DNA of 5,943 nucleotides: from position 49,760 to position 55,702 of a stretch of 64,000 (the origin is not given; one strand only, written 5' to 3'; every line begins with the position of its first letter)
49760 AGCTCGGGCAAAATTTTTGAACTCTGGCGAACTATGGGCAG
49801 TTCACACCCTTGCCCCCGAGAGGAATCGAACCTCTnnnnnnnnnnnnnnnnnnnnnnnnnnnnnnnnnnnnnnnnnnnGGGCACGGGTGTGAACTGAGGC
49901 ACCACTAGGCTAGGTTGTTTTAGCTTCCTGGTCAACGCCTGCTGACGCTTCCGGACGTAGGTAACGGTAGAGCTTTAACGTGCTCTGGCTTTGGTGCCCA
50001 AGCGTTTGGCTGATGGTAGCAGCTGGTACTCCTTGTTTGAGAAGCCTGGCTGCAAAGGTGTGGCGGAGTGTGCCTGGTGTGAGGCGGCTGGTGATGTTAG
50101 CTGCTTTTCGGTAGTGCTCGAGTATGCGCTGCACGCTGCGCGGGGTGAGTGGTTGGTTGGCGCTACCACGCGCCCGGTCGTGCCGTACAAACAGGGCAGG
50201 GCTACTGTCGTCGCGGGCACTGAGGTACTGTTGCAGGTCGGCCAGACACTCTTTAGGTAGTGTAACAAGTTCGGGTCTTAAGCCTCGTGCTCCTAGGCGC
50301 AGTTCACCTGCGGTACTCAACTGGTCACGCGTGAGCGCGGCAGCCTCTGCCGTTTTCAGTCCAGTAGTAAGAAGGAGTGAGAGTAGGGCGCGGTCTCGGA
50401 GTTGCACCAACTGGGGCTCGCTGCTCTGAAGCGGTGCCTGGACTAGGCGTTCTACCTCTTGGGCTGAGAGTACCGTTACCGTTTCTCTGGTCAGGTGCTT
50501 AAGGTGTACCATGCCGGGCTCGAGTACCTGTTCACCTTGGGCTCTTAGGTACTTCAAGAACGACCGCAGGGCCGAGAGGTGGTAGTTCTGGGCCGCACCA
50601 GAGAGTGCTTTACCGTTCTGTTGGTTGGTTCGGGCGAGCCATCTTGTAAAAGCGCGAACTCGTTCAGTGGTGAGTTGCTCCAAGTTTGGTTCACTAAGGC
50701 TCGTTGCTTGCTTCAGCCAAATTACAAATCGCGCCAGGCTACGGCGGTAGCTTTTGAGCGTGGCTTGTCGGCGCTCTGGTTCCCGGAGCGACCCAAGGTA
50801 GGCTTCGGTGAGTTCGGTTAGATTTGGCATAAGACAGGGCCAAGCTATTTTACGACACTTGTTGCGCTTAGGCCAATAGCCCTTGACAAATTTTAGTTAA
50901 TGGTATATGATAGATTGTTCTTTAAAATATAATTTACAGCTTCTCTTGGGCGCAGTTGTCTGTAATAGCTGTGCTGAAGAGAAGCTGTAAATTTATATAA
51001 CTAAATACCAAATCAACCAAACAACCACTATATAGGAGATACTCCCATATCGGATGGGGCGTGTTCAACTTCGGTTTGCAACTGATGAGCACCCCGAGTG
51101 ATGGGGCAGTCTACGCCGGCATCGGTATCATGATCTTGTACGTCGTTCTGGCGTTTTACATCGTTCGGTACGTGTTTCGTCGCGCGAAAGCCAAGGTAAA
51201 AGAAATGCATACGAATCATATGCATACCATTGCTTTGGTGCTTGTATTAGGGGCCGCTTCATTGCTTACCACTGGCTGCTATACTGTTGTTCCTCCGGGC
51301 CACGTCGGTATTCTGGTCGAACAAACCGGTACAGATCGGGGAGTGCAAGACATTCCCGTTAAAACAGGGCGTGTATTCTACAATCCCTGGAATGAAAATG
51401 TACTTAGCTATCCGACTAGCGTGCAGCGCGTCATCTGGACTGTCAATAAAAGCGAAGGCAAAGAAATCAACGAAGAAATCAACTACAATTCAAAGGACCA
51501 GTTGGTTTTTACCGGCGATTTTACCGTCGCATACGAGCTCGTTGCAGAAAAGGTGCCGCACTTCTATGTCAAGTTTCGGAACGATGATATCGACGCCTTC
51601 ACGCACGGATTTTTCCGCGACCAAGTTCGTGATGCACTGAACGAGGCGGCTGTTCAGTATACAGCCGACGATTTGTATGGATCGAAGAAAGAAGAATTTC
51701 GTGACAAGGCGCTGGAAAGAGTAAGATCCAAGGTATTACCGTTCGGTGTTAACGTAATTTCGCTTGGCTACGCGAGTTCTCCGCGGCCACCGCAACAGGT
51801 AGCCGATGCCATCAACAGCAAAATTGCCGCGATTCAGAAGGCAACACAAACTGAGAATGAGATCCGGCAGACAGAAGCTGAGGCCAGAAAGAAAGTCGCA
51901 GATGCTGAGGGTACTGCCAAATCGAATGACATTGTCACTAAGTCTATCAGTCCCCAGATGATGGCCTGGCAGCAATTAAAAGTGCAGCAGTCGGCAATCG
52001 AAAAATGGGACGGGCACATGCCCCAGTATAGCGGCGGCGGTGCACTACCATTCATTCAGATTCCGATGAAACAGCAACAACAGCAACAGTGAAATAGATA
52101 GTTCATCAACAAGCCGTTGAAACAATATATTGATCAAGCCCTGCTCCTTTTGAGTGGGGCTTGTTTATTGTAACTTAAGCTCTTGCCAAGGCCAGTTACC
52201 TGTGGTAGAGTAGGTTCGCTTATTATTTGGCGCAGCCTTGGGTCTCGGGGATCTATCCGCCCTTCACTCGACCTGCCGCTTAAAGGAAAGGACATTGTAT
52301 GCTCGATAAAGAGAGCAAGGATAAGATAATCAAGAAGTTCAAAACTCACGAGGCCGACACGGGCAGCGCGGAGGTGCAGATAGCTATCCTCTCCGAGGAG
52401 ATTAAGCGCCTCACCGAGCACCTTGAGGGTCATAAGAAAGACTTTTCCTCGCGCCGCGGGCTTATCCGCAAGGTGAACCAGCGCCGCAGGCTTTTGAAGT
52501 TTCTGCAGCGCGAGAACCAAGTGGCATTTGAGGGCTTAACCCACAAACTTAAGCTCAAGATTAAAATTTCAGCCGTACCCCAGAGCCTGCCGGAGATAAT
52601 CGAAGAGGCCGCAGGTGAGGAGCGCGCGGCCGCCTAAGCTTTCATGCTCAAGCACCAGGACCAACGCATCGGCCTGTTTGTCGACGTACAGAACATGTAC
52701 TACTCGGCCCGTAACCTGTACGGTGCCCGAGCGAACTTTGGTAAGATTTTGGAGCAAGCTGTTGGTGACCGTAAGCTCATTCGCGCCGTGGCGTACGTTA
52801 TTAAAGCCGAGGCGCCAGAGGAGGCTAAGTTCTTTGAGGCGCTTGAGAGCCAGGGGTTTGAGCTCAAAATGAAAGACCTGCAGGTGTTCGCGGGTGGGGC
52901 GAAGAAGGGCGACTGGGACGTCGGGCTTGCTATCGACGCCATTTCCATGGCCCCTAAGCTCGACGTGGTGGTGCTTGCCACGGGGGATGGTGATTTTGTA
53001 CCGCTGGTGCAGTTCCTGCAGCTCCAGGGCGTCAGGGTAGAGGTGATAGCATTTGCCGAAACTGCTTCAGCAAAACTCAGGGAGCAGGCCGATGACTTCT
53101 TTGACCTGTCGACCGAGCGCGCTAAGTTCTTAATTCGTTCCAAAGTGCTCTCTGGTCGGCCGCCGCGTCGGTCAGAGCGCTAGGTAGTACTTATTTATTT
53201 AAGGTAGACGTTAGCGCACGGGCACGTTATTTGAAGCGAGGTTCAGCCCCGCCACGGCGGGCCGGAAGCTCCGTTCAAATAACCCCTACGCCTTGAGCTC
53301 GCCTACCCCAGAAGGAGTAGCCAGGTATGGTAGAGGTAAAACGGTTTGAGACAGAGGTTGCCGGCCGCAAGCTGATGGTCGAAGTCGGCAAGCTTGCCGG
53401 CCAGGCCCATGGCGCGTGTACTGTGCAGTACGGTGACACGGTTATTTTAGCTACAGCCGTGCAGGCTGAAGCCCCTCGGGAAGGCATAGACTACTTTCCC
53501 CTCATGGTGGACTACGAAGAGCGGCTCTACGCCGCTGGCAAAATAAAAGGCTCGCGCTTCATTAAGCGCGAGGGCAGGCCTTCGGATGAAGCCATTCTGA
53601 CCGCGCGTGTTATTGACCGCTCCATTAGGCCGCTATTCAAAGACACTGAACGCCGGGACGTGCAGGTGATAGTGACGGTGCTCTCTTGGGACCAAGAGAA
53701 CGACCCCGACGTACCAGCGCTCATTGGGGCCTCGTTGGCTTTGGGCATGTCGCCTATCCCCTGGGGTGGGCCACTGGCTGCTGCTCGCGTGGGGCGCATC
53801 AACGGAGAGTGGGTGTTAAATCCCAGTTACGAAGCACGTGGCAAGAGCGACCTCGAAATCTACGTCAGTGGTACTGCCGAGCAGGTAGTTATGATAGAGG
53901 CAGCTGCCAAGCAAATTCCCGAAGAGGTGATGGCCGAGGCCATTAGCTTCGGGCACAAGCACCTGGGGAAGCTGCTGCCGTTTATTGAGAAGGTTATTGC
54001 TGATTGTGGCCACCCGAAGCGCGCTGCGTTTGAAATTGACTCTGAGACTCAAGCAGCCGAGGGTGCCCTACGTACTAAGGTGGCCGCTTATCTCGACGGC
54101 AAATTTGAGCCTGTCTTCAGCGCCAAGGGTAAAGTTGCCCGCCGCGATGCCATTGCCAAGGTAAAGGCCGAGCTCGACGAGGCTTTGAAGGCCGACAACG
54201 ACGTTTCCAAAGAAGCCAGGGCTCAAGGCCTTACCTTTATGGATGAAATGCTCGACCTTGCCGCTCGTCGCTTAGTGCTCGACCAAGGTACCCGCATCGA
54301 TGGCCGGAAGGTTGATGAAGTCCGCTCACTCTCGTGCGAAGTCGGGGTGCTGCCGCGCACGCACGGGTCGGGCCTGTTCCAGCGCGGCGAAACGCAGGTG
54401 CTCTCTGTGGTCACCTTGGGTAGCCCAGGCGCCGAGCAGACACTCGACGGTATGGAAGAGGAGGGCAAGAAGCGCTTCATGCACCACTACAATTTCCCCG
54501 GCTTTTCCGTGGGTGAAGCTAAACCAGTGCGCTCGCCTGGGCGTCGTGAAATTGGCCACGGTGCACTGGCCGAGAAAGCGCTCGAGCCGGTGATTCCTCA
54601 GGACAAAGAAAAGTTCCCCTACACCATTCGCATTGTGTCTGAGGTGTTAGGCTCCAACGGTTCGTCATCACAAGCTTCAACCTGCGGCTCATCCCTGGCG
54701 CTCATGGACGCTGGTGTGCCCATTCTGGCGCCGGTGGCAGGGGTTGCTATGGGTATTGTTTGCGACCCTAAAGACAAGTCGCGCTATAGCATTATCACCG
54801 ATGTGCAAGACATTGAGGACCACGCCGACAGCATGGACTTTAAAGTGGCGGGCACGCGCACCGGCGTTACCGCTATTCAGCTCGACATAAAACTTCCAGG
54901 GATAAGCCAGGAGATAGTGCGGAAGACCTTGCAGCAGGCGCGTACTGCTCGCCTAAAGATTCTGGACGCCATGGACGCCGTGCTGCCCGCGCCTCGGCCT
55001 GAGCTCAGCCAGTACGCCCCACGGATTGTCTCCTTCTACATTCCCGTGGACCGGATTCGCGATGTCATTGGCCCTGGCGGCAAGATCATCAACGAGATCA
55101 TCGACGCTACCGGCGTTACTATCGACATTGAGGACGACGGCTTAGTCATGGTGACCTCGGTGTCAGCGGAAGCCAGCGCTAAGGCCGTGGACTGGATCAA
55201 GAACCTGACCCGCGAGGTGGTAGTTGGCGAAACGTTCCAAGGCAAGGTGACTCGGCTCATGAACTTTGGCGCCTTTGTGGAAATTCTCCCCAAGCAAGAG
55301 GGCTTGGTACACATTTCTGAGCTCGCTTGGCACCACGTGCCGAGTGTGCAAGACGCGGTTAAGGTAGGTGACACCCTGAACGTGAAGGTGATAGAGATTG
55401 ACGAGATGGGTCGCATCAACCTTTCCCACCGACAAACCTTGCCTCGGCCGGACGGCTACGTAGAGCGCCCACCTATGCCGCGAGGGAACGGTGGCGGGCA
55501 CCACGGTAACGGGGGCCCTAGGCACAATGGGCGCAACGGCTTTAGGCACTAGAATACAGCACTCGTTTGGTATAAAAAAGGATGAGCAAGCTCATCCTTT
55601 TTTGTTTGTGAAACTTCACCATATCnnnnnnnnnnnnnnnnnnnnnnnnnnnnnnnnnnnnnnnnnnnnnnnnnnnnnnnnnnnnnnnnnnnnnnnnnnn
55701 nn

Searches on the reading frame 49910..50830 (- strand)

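Call 51: search_protein_families(library=pfam, proteins=[window:49910-50830:-], max_evalue=0.001)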
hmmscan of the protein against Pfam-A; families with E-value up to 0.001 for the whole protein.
window:49910-50830:- (306 aa): 3 families
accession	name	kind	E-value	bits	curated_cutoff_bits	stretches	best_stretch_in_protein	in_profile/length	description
PF00589.27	Phage_integrase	-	7.3e-27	94.7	27.1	1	120-291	2-168/172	Phage integrase family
PF02899.23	Phage_int_SAM_1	-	6e-12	46.1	22.3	1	10-99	3-83/83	Phage integrase, N-terminal SAM-like domain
PF13495.12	Phage_int_SAM_4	-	4.8e-07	30.5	27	1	21-95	15-78/85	Phage integrase, N-terminal SAM-like domain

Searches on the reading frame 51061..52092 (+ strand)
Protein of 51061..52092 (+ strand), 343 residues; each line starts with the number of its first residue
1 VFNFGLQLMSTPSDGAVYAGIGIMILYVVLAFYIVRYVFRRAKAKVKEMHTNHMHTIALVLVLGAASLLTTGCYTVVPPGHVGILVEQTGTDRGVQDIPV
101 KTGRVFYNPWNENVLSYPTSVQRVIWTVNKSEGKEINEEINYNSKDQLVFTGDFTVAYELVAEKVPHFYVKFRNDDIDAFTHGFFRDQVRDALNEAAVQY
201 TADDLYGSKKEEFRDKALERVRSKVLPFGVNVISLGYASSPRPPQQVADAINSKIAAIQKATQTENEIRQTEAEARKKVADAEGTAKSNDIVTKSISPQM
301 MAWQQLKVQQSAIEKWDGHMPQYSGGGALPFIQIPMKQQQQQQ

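Call 51: search_protein_families(library=pfam, proteins=[window:51061-52092:+], max_evalue=0.001)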
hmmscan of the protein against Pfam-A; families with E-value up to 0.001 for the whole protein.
window:51061-52092:+ (343 aa): 1 family
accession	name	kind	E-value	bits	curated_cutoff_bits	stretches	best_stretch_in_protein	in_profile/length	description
PF01145.31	Band_7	-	1.7e-25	90.6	23.6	1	76-274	2-175/176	SPFH domain / Band 7 family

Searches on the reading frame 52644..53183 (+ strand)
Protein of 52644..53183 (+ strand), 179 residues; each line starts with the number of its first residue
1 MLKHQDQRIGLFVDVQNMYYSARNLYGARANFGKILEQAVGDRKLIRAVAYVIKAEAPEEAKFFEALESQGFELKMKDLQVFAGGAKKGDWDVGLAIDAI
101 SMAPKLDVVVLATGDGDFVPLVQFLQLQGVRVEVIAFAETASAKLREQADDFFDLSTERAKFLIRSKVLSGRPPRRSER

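Call 51: search_protein_families(library=pfam, proteins=[window:52644-53183:+], max_evalue=0.001)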
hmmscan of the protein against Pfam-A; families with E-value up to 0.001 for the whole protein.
window:52644-53183:+ (179 aa): 1 family
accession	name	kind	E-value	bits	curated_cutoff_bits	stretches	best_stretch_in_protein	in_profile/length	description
PF01936.24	NYN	-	5.1e-35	121.5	24.2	1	8-155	1-144/145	NYN domain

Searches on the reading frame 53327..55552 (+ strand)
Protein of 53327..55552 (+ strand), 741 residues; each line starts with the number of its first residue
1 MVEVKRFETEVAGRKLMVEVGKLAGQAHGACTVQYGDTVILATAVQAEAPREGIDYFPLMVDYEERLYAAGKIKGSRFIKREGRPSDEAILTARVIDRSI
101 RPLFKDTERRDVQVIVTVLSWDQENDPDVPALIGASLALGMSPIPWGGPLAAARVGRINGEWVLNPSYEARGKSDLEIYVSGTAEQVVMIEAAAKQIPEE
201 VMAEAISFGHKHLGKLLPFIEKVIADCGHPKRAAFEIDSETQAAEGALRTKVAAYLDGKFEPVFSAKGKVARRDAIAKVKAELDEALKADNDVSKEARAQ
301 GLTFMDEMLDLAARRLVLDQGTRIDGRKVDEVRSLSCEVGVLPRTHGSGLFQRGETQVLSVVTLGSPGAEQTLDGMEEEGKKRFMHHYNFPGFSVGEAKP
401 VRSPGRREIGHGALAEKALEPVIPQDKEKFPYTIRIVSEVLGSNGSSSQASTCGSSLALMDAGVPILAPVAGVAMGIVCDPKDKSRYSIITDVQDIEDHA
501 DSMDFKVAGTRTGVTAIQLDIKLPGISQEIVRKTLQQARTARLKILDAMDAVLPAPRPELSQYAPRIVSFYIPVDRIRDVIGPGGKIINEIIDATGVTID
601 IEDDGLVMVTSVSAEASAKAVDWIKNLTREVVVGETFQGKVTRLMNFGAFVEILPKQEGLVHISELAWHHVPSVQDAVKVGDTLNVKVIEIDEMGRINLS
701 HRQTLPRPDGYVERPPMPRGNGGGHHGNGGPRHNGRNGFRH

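Call 51: search_protein_families(library=pfam, proteins=[window:53327-55552:+], max_evalue=0.001)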
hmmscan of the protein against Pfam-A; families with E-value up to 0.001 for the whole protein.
window:53327-55552:+ (741 aa): 5 families
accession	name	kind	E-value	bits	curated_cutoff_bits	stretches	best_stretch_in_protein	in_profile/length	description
PF01138.27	RNase_PH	-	4e-55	186.2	25.5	2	331-465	1-130/130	3' exoribonuclease family, domain 1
PF00575.29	S1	-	9.7e-22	77.6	22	1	633-702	4-74/74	S1 RNA binding domain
PF03725.20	RNase_PH_C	-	2.2e-17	63.2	20.8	1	149-211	2-66/67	3' exoribonuclease family, domain 2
PF00013.35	KH_1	-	1.5e-11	44.3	21.5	1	568-625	2-65/66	KH domain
PF03726.19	PNPase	-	5.2e-07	30.5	24.6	1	248-328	2-81/81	Polyribonucleotide nucleotidyltransferase, RNA binding domain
